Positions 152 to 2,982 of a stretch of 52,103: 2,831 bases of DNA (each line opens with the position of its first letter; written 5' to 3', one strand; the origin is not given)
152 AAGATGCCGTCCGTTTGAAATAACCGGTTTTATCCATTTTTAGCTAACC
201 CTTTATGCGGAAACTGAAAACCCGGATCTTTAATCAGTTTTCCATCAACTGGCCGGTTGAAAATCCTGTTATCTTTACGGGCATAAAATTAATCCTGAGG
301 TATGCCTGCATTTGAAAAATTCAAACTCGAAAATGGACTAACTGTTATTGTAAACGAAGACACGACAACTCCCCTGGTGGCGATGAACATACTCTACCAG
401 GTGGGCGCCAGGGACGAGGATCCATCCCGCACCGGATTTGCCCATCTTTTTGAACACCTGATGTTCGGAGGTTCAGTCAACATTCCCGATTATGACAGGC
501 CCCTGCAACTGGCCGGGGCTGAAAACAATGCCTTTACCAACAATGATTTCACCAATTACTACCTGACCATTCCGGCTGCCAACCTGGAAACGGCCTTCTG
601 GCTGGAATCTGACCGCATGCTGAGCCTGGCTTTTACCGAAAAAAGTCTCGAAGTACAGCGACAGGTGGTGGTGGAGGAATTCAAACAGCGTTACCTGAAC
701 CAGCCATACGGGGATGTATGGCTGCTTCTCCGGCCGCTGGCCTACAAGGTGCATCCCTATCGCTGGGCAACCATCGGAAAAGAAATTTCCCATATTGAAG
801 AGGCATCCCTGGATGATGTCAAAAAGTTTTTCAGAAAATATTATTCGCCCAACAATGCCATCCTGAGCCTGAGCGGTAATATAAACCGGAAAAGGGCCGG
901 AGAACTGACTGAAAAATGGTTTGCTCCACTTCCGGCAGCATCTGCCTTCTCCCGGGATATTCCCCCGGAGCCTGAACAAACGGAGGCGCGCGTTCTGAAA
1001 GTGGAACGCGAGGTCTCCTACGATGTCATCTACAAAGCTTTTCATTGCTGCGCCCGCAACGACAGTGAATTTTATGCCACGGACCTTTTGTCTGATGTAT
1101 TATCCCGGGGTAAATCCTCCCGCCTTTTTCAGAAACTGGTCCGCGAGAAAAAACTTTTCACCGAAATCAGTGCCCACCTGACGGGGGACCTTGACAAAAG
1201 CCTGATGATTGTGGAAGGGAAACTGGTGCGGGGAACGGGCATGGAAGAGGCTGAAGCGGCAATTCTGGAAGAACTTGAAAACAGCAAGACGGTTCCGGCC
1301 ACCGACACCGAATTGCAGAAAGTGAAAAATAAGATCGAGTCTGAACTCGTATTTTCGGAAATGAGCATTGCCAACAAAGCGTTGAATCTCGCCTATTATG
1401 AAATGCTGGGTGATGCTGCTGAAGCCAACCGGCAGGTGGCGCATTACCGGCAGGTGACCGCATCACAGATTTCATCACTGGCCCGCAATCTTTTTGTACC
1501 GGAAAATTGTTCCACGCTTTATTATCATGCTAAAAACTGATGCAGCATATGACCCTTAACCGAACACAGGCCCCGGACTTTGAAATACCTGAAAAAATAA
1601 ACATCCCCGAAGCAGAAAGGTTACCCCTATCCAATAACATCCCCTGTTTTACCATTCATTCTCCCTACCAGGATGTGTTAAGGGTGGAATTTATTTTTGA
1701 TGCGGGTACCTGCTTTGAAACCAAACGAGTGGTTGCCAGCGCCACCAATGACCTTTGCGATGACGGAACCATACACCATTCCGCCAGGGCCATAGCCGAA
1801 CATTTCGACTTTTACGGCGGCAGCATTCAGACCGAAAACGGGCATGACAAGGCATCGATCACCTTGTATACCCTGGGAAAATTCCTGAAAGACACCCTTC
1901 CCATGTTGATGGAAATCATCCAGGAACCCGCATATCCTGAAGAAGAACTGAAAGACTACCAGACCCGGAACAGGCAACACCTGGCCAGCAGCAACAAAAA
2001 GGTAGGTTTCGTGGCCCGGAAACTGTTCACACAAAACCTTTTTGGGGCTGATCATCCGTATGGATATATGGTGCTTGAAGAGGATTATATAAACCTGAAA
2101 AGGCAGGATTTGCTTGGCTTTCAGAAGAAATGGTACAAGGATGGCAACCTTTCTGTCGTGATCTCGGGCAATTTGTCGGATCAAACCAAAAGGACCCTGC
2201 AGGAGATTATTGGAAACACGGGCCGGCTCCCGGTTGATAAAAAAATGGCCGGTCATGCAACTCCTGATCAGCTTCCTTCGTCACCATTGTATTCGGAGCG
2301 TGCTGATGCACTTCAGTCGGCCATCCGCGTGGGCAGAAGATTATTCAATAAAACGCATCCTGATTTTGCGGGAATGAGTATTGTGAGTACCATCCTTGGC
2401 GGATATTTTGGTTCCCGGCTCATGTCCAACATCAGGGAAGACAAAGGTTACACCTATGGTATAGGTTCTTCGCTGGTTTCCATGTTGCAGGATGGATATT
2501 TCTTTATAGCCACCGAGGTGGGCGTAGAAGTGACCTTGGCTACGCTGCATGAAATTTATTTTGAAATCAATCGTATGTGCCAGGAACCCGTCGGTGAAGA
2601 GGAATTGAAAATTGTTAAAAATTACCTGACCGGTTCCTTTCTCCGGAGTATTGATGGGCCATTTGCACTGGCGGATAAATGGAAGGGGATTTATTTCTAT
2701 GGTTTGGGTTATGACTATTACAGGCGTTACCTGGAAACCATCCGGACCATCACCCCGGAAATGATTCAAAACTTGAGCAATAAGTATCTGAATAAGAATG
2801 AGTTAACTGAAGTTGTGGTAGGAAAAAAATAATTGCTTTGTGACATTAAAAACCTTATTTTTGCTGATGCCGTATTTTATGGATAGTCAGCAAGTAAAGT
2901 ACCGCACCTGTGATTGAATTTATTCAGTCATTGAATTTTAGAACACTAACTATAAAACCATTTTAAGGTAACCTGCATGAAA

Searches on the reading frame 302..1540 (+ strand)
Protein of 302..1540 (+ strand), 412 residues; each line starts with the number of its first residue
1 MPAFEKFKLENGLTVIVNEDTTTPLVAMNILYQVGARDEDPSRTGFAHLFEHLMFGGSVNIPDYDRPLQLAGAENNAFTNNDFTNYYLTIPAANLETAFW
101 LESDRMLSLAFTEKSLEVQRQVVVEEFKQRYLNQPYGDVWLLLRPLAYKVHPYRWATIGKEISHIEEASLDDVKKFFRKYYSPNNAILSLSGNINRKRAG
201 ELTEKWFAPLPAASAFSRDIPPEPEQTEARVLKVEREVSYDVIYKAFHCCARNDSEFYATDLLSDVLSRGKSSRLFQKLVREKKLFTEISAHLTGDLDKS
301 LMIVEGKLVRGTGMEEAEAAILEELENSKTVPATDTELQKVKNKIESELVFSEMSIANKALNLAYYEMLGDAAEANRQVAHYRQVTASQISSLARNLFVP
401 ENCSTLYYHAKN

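Call 71: search_protein_families(library=pfam, proteins=[window:302-1540:+], max_evalue=0.00001)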
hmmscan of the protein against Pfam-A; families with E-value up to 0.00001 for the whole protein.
window:302-1540:+ (412 aa): 2 families
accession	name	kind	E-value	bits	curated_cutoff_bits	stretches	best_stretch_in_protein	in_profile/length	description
PF05193.26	Peptidase_M16_C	-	6.5e-28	98.3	23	1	169-344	3-180/181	Peptidase M16 inactive domain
PF00675.25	Peptidase_M16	-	7.9e-17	62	22.3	1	15-128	2-117/149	Insulinase (Peptidase family M16)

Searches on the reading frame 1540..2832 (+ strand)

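Call 71: search_protein_families(library=pfam, proteins=[window:1540-2832:+], max_evalue=0.00001)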
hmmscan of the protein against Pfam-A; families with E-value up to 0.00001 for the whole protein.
window:1540-2832:+ (430 aa): 1 family
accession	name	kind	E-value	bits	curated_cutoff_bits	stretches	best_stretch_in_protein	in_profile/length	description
PF05193.26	Peptidase_M16_C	-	4.3e-23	82.5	23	1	186-362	2-180/181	Peptidase M16 inactive domain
